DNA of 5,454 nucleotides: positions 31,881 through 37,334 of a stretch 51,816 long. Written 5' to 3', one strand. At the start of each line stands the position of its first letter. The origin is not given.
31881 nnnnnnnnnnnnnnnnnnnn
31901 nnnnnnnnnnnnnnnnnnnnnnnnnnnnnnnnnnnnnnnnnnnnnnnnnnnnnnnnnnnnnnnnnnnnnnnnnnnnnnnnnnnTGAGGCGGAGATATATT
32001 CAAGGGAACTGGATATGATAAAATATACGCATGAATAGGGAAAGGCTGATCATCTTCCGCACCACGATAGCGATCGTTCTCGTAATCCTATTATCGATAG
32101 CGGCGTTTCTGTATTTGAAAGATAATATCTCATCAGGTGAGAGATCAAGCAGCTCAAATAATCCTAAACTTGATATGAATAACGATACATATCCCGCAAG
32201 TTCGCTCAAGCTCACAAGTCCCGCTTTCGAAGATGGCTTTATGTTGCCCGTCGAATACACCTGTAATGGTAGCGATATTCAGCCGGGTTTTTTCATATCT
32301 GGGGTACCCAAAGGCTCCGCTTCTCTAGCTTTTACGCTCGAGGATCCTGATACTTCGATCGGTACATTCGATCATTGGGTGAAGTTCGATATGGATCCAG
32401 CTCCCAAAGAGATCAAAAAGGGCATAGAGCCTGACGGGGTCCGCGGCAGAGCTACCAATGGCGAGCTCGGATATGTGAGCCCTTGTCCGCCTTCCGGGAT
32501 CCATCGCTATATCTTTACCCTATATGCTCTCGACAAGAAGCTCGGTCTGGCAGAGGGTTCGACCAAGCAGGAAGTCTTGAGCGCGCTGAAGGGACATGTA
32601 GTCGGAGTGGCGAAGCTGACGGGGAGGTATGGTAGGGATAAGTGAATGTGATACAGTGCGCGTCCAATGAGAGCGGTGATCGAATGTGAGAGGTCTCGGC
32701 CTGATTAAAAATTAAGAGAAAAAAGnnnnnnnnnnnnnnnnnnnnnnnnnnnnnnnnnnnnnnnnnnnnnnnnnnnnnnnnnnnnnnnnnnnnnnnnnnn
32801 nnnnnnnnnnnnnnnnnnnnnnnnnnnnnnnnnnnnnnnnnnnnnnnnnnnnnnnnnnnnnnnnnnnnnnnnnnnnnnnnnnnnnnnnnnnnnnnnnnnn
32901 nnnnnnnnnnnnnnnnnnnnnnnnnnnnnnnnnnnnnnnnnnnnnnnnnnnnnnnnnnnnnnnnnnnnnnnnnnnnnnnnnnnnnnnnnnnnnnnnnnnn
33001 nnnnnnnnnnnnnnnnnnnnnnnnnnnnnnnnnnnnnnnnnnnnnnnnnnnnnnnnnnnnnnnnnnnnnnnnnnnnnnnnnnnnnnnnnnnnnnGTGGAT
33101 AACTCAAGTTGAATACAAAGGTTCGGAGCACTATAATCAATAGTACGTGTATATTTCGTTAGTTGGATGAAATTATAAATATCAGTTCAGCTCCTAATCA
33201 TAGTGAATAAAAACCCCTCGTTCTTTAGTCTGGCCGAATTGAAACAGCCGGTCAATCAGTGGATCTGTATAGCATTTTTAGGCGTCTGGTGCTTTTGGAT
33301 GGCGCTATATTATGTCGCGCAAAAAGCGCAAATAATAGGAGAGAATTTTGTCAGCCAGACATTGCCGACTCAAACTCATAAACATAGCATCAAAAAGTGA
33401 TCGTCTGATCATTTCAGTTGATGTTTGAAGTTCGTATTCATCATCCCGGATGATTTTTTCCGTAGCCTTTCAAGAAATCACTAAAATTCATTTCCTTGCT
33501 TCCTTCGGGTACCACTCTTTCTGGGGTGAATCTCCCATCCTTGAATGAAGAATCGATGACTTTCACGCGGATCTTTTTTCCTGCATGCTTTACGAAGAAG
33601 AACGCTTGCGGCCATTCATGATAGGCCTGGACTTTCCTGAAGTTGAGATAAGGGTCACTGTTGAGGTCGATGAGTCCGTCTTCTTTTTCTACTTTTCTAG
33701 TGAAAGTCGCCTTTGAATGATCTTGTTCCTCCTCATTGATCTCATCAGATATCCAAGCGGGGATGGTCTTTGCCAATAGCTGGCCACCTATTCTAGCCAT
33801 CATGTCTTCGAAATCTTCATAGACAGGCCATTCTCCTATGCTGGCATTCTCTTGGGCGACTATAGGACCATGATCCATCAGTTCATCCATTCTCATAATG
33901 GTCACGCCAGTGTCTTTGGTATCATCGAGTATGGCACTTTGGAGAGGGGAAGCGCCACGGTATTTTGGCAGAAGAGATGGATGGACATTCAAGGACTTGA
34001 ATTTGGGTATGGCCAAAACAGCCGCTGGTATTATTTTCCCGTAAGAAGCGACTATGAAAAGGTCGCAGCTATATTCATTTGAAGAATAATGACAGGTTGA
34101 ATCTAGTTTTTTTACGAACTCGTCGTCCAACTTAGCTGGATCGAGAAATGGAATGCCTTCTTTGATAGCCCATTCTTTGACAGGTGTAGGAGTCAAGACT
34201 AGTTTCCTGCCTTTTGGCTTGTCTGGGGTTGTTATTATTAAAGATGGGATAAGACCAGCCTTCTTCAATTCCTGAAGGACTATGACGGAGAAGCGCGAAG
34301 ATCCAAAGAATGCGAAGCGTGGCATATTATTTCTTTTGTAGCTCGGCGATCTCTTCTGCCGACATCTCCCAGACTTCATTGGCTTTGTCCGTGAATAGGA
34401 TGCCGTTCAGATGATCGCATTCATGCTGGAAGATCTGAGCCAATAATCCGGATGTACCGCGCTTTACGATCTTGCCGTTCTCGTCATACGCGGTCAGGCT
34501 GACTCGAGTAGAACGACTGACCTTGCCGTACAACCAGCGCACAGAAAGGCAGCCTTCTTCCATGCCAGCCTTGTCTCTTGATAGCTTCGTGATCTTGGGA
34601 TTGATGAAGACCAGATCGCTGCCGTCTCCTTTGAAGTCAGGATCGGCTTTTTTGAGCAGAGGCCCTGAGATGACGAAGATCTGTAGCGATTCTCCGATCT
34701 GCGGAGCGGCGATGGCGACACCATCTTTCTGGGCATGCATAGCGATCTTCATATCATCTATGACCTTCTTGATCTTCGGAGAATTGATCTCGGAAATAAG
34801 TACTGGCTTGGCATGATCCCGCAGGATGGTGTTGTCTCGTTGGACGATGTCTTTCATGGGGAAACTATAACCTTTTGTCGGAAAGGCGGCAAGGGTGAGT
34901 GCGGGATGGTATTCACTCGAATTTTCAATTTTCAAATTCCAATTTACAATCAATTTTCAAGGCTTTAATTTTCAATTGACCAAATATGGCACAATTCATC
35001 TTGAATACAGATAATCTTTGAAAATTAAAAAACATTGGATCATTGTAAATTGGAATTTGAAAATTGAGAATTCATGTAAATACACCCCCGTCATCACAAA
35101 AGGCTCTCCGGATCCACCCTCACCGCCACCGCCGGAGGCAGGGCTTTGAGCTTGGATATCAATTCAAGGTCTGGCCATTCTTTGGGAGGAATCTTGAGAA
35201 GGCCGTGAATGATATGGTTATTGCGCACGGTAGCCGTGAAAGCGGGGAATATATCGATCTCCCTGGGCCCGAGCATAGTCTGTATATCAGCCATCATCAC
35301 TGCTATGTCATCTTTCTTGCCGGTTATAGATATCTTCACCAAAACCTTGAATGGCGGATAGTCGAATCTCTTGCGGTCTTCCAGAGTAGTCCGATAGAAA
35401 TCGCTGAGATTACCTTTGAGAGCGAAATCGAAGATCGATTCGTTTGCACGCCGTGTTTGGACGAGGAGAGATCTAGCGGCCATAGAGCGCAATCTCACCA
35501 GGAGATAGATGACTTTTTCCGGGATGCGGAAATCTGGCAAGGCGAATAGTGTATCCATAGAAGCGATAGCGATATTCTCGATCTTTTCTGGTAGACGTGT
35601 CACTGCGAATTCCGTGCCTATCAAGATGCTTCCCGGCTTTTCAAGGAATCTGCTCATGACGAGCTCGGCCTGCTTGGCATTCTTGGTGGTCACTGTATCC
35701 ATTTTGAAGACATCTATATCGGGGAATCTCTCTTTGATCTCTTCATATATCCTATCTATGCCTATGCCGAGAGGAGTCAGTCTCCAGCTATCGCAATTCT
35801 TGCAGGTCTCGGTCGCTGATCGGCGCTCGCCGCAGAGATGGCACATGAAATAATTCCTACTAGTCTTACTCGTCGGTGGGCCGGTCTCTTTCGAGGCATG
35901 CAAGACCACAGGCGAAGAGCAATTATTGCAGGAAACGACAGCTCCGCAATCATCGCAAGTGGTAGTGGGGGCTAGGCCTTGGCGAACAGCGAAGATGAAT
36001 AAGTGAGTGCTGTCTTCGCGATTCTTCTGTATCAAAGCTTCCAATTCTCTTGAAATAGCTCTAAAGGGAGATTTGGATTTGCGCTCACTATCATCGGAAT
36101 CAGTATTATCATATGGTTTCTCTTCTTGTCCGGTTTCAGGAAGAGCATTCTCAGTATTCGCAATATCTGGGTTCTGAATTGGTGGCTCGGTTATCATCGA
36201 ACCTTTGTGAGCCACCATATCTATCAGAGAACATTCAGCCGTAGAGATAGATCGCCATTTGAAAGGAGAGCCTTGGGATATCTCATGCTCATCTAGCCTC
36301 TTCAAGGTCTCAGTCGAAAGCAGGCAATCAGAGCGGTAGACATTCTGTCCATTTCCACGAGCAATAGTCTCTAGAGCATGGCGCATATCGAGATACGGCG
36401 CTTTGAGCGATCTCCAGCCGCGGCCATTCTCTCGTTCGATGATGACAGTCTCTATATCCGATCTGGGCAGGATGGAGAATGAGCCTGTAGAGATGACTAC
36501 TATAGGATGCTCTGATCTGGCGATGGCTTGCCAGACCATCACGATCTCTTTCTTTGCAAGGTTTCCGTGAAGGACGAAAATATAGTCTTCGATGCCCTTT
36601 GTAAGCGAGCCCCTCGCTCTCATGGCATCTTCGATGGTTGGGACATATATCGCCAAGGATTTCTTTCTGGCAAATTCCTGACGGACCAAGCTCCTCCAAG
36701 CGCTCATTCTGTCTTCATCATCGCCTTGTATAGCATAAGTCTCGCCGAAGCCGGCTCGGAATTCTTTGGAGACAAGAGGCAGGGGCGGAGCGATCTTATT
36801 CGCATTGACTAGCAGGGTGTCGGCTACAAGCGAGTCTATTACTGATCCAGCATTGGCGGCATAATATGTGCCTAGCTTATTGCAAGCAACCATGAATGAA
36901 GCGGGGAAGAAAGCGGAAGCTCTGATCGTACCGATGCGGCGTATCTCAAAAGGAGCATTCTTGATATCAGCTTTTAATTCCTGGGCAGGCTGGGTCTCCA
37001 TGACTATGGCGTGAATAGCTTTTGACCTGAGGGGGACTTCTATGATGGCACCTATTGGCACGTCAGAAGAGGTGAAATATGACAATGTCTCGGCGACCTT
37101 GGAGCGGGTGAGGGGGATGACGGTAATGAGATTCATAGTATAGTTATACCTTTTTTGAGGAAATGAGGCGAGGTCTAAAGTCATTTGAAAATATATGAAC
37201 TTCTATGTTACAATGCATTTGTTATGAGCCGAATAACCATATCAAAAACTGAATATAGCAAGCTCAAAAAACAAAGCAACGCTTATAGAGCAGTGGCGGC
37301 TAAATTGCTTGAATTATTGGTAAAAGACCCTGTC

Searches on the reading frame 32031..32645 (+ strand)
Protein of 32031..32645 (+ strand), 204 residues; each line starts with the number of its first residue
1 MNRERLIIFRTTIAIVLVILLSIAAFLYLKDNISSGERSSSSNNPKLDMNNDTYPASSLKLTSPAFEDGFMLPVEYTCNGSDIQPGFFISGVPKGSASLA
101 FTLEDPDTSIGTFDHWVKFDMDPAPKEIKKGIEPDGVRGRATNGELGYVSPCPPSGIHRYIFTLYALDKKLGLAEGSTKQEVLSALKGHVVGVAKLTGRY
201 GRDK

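Call 10: search_protein_families(library=pfam, proteins=[window:32031-32645:+], max_evalue=0.01)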
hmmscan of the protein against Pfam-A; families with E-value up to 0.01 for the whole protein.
window:32031-32645:+ (204 aa): 1 family
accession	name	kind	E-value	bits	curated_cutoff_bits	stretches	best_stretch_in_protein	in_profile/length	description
PF01161.25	PBP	-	1.4e-31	110.1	24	1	72-200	2-135/135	Phosphatidylethanolamine-binding protein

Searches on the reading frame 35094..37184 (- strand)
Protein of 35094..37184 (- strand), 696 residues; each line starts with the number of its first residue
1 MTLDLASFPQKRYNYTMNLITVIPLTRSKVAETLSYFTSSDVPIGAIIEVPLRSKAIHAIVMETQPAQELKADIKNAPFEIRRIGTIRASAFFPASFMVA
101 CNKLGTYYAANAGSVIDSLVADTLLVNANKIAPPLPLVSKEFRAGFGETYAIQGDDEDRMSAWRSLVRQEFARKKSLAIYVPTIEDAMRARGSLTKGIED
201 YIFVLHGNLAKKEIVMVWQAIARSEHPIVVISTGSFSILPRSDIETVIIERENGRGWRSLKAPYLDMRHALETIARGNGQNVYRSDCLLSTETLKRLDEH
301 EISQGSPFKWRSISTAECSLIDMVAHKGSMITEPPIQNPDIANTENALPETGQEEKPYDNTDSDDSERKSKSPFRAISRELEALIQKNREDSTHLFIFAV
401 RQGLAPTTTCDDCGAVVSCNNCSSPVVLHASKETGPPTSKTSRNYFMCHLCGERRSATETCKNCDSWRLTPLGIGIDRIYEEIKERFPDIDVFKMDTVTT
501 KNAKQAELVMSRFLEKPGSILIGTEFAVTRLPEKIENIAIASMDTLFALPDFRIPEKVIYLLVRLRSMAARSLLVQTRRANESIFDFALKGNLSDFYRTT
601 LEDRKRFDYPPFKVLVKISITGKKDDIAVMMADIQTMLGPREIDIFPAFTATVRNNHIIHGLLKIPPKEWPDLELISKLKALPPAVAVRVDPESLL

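Call 69: find_related_loci(query=window:35094-37184:-, collection=genome_contigs, flank=500)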
Query window:35094-37184:- (696 aa) in genome_contigs; peptide patterns used: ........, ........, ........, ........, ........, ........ (x = any residue, [..] = any of these).
23 stretches matched a pattern, but none encodes a relative of the query by tblastn (E <= 1e-3).
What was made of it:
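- Tried and rejected: A search with a housekeeping-size protein found no close genome (call 69).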
